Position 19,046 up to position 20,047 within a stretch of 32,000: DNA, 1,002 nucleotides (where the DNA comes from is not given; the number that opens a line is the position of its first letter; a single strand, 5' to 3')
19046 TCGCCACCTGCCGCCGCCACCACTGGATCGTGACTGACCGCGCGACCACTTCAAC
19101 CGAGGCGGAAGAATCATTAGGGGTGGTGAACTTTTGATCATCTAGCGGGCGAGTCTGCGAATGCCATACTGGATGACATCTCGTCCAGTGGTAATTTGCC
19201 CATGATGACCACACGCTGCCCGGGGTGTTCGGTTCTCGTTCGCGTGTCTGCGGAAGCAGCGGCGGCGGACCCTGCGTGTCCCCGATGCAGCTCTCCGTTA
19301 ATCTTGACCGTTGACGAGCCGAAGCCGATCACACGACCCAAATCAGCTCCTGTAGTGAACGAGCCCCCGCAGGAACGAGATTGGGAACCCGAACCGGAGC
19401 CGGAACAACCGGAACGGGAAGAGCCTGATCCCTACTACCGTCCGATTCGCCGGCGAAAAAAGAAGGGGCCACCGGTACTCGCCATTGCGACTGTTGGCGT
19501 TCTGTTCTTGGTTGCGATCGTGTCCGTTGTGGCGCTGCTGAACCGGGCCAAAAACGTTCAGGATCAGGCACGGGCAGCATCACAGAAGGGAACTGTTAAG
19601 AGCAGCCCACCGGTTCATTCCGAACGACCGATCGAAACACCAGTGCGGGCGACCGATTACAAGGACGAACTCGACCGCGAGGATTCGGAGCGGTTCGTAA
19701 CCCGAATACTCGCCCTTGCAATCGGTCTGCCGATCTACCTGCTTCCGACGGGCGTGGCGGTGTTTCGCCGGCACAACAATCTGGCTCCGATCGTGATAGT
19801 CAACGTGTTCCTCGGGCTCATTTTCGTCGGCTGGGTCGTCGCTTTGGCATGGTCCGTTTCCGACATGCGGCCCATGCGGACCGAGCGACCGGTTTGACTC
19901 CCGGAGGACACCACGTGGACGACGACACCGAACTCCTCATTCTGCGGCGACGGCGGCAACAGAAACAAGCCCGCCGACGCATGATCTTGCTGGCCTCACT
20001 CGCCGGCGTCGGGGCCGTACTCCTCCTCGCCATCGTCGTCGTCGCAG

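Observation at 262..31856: A 16-bp perfect palindrome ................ marks almost every gene junction (39 copies)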

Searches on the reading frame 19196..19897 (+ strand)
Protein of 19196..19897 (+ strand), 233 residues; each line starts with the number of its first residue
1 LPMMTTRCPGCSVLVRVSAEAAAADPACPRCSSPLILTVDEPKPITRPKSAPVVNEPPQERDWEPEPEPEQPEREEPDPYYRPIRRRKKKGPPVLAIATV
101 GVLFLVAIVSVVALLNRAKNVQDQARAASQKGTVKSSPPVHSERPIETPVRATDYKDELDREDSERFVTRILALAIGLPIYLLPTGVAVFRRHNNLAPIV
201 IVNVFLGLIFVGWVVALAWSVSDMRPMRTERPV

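Call 77: search_protein_families(library=pfam, max_evalue=0.01, proteins=[window:19196-19897:+])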
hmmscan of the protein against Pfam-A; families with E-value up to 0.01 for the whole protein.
window:19196-19897:+ (233 aa): 3 families
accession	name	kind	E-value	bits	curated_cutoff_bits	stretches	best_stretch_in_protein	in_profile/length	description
PF14373.11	Imm_superinfect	-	2.4e-11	43.8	27.9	1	180-221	1-42/42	Superinfection immunity protein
PF16492.10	Cadherin_C_2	-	0.0026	18.9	31.5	1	94-140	7-53/85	Cadherin cytoplasmic C-terminal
PF11188.13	DUF2975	-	0.0032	17.8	27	0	166-221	57-111/130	Protein of unknown function (DUF2975)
